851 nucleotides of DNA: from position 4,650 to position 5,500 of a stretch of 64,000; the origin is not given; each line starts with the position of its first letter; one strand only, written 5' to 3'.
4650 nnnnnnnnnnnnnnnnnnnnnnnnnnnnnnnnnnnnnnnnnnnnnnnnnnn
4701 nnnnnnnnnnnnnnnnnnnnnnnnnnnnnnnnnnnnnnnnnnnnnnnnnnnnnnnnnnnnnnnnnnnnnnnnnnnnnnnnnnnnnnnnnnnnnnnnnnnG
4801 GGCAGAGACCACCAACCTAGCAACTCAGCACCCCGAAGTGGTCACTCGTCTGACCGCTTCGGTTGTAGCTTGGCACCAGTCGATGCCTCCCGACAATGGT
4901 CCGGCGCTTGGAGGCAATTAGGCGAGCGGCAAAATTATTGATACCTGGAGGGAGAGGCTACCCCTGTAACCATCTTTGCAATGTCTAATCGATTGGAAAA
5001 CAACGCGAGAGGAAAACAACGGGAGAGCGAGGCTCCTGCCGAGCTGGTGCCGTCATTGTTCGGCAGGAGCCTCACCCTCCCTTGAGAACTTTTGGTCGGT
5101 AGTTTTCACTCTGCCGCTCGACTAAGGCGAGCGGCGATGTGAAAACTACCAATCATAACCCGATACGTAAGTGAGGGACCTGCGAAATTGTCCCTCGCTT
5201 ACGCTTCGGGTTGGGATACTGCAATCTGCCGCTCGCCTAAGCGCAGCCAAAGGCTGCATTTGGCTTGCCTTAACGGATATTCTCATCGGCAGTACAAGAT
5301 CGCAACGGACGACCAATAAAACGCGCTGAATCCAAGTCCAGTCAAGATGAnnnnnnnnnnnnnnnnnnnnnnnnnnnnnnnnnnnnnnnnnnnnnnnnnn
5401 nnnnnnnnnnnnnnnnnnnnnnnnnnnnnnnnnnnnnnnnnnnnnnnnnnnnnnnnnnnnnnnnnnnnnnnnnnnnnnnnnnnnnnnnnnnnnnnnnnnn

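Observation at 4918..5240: Modular miniature element: one pair of carrier ends with interchangeable REP cargo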

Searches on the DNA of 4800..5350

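Call 32: search_rna_families(source=window, start=4800, end=5350, threshold=evalue, max_evalue=1)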
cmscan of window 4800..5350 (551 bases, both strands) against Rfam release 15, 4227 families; matches with E-value up to 1: 9.
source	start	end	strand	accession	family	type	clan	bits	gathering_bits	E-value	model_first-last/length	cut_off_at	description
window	5029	5094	-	RF02470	Ms_IGR-8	Gene; sRNA;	-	26.1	44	0.0017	1-63/63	no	Mycobacterium sRNA Ms_IGR-8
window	5157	5210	-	RF03790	MIR8008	Gene; miRNA;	-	25.1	66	0.0082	1-55/55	no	MIR8008 microRNA precursor family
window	5019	5083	-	RF00988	mir-657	Gene; miRNA;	-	23.1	69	0.048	1-86/86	no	mir-657 microRNA precursor family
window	5016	5087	+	RF04288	mir-9201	Gene; miRNA;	CL00147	22.8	95.5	0.029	1-81/81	no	mir-9201 microRNA precursor family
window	5019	5083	-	RF01924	mir-2774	Gene; miRNA;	-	21.7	51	0.0067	1-67/67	no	mir-2774 microRNA precursor family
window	5021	5081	-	RF03756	mir-4891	Gene; miRNA;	-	21.3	100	0.077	10-73/88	no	mir-4891 microRNA precursor family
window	5021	5081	-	RF00977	mir-600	Gene; miRNA;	-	20.6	80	0.28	1-76/76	no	mir-600 microRNA precursor family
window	5021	5081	-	RF00910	mir-873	Gene; miRNA;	-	19.8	95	0.12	15-61/77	no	mir-873 microRNA precursor family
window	5019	5083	+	RF00988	mir-657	Gene; miRNA;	-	19.5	69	0.43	1-86/86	no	mir-657 microRNA precursor family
